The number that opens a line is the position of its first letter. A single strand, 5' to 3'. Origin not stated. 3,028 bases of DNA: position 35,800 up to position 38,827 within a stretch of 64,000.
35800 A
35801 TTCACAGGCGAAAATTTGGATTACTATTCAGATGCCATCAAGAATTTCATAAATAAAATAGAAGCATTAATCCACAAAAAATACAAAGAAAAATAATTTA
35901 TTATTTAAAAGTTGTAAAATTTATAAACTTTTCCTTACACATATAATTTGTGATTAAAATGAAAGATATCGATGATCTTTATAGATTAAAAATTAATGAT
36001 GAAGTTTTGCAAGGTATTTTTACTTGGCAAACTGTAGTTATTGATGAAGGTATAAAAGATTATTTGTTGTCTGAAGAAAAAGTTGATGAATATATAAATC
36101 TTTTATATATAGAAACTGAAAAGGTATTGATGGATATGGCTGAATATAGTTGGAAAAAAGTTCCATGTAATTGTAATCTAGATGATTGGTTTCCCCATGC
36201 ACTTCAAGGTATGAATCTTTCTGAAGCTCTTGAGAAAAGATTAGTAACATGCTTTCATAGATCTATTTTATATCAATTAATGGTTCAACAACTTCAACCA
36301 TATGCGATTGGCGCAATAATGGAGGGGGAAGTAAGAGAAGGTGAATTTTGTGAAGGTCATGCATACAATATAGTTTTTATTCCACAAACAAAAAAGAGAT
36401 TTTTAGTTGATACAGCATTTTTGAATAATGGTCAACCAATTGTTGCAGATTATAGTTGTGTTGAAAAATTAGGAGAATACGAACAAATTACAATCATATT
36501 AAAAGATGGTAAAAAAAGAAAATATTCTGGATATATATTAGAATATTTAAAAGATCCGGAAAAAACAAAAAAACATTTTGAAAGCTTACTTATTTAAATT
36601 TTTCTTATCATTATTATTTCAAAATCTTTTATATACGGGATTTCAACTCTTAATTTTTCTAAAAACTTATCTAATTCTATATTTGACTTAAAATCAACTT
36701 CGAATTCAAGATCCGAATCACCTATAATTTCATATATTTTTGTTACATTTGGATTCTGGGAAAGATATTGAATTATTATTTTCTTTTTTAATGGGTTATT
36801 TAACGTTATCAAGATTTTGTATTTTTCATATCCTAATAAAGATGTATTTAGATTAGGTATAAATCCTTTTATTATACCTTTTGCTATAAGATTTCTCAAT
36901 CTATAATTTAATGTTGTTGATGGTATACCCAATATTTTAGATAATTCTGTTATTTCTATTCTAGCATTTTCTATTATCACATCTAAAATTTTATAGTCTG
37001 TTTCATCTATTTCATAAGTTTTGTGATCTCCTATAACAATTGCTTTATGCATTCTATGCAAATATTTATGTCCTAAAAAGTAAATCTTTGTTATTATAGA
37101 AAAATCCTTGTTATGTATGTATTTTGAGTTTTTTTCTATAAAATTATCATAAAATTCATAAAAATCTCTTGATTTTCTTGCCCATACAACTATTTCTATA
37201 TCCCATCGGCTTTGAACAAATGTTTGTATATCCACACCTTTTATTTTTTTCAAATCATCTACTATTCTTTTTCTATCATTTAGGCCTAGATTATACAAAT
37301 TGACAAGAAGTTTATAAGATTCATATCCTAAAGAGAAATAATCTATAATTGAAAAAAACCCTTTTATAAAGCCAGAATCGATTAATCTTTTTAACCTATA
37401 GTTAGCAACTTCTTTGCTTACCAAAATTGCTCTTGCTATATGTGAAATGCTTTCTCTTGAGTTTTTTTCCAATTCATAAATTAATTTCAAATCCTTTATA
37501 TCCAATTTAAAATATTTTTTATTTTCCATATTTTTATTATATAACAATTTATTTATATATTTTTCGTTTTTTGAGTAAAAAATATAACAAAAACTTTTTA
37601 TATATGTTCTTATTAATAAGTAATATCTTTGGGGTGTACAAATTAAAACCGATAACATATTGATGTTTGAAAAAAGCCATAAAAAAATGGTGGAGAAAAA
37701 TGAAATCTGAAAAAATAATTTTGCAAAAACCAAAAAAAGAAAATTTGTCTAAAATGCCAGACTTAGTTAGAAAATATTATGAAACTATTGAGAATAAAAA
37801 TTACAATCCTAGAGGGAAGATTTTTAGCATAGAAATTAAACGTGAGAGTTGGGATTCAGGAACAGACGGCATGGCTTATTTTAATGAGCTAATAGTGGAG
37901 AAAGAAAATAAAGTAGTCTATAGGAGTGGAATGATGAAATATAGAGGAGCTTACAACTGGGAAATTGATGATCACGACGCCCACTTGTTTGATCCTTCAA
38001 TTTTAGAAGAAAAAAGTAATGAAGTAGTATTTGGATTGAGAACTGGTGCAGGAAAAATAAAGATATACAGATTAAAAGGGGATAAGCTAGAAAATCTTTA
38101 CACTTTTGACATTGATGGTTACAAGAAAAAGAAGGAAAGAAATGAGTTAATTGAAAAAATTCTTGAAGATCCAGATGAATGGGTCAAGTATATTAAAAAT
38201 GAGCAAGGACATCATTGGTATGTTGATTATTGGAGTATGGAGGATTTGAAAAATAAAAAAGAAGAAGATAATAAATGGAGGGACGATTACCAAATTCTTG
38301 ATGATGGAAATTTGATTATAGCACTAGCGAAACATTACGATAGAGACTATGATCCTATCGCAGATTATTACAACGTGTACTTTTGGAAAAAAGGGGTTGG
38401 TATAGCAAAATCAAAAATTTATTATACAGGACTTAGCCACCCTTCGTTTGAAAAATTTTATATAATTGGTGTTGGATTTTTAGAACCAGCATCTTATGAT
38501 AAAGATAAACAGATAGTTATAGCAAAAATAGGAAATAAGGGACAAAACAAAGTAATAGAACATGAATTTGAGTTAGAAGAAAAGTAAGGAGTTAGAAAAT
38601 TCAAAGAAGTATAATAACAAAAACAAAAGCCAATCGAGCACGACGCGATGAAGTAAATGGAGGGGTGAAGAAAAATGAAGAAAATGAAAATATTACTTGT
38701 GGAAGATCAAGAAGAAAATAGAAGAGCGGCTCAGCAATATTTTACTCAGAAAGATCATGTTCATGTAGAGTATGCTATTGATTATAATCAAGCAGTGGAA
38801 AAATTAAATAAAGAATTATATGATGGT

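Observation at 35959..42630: Accessory island of uncharacterised co-directional genes with a divergent tandem-Lrp regulator: candidate undescribed system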

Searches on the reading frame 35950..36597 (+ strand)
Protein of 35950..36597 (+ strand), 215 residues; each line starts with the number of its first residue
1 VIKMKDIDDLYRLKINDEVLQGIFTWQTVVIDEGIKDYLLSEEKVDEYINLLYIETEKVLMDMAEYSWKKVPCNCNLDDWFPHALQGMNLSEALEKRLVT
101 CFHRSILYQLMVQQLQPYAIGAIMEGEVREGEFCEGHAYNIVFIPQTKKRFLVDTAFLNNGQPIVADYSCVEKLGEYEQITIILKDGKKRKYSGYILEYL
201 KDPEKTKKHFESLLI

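Call 3: search_protein_families(library=pfam, proteins=[window:35950-36597:+], max_evalue=1)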
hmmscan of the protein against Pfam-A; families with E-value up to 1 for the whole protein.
window:35950-36597:+ (215 aa): 0 families

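Call 4: search_protein_families(library=padloc, proteins=[window:35950-36597:+], max_evalue=1)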
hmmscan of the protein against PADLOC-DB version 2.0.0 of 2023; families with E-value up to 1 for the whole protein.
window:35950-36597:+ (215 aa): 1 family
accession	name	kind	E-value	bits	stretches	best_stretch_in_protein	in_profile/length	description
PDLC03075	Specificity_I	-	0.059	10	1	19-177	64-210/407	Type I specificity subunit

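Call 6: search_protein_families(library=ncbifam, proteins=[window:35950-36597:+], max_evalue=1)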
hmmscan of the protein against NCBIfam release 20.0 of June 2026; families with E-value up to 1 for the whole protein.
window:35950-36597:+ (215 aa): 0 families

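Call 7: search_protein_families(library=phrogs, proteins=[window:35950-36597:+], max_evalue=1)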
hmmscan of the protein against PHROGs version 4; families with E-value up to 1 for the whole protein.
window:35950-36597:+ (215 aa): 0 families

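Call 67: search_solved_structures(query=window:35959-36594:+, max_evalue=10, show_alignments=2)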
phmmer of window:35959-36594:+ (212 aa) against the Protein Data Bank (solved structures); distinct sequences matched with E-value up to 10: 1.
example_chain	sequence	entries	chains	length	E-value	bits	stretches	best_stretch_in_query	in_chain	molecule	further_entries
5t7a_A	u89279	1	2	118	0.033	17.2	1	133-195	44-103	BH0236 protein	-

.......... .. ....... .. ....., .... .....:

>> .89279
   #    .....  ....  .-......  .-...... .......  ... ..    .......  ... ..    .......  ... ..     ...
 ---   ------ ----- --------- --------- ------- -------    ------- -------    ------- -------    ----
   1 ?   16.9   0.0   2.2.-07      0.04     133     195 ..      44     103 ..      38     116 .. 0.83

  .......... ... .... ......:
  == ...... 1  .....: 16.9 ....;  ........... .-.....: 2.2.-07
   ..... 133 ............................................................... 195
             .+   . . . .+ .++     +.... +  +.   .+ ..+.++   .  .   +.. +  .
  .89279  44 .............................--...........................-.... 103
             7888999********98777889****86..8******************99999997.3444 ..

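Call 86: search_protein_families(library=pfam, proteins=[window:35959-36594:+], max_evalue=10)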
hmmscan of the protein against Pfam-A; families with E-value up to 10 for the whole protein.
window:35959-36594:+ (212 aa): 0 families
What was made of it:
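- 35959..36597 (+): TG: lineage-specific protein of unknown function. The transglutaminase-like reading is unverified, and it is not part of the module. No Pfam, NCBIfam or PDB hit (calls 3, 6, 67, 86).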

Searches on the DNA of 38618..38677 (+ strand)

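Call 55: build_rna_model(alignment_id=A6, structure=none)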
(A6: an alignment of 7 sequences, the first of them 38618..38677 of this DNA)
Model R1 built from alignment A6 (7 sequences, 62 columns); structure: none (sequence only).
model positions 60; base pairs 0; branch points 0; effective number of sequences 7; information 0.671 bits per position. No base pairs: searches with it score sequence only.

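Call 58: search_with_rna_model(model_id=R1, sources=[window, L002, L005, L008, L009, L010, L011, L012, L016, L018, L020, L021, L022, L023, L024, L025, L026, L027, L028, L029, L030, L031, L032, L036, L037, L038, L039, L040, L041, L042, L044, L045, L060, L079, L080, L081, L082, L083, L084, L085, L089, L091, L094, L095, L007, L013, L014, L015, L017, L019, L048, L062, L066, L067, L068, L070, L077], max_evalue=10, show_alignments=0)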
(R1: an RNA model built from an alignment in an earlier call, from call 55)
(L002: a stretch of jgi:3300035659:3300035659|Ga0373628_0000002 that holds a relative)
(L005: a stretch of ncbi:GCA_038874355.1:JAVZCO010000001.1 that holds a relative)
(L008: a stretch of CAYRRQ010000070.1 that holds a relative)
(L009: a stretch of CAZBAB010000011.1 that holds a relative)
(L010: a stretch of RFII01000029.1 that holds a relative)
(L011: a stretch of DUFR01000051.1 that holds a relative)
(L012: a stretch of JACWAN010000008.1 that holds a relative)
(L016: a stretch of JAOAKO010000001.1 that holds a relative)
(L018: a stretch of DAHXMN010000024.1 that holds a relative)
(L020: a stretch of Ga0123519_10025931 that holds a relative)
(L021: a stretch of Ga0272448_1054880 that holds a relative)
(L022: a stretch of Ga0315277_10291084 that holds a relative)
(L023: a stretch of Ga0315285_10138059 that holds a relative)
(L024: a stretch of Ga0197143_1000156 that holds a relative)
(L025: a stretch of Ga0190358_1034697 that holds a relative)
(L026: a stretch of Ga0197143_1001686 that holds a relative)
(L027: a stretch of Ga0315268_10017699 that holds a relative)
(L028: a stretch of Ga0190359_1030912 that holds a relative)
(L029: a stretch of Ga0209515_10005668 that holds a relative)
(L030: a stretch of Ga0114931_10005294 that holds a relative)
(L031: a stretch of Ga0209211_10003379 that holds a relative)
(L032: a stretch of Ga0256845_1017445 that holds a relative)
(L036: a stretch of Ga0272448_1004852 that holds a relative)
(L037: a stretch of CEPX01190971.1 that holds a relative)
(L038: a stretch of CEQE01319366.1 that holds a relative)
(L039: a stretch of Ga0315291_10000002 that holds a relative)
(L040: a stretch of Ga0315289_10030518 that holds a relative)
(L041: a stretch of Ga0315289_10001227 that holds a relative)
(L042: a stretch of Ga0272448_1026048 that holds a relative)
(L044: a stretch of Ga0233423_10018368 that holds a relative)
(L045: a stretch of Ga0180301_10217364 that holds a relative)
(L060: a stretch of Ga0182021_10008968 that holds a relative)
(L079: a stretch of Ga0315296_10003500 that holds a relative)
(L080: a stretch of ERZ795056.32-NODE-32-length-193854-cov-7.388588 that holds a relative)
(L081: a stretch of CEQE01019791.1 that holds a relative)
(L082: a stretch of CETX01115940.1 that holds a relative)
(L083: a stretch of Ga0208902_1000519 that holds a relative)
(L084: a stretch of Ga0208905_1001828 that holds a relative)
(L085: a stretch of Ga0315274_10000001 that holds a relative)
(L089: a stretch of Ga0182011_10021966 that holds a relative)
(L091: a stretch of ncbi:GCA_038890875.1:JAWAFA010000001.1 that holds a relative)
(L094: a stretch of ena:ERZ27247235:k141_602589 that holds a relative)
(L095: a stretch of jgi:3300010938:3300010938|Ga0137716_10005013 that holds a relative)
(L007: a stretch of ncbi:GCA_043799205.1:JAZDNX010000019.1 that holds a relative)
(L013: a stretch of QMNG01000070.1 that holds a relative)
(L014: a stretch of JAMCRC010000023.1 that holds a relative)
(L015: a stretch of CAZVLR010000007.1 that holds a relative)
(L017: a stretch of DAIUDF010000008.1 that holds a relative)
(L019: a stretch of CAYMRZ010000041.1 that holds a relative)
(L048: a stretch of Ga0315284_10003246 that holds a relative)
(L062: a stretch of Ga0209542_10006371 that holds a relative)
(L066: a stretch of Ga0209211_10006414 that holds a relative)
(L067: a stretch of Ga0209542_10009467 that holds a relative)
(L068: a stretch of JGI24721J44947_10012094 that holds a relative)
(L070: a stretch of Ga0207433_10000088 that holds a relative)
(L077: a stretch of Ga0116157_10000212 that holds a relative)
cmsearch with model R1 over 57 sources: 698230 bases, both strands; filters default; matches with E-value up to 10: 8.
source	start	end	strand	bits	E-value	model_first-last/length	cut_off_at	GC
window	38620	38676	+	51.3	4.5e-14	3-59/60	-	0.42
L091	10909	10963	+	47.2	9e-13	3-57/60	-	0.42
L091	9949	10002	+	42.3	3.1e-11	6-59/60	-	0.41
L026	9928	9981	+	36.6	2.1e-09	6-59/60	-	0.35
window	39300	39340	+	36.5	2.1e-09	17-57/60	-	0.46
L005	9948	10001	+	36.5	2.2e-09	6-59/60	-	0.39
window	40997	41051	+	29.7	3.2e-07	4-58/60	-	0.55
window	40201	40256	+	28.6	6.8e-07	3-58/60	-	0.45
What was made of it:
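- Only four copies exist in this window and none elsewhere in its 64 kb (call 58).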

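Call 93: search_with_rna_model(model_id=R1, sources=[L096, L097, L098, L099, L094, L095, L092, L001], max_evalue=1, show_alignments=0)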
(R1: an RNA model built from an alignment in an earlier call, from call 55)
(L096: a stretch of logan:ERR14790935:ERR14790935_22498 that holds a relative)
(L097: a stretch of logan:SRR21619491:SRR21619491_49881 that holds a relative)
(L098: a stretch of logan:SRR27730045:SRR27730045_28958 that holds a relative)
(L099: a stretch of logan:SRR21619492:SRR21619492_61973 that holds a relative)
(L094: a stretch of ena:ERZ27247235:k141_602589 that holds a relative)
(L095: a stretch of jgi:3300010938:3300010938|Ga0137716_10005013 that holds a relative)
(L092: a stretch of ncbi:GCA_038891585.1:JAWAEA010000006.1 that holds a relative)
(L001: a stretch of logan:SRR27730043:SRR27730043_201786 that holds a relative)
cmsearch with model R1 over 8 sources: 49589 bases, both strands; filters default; matches with E-value up to 1: 4.
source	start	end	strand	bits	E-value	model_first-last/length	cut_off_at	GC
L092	10909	10963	+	47.2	6.4e-14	3-57/60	-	0.42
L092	9949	10002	+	42.3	2.2e-12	6-59/60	-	0.41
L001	1376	1430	+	29.7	2.2e-08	4-58/60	-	0.55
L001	580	635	+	28.6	4.8e-08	3-58/60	-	0.45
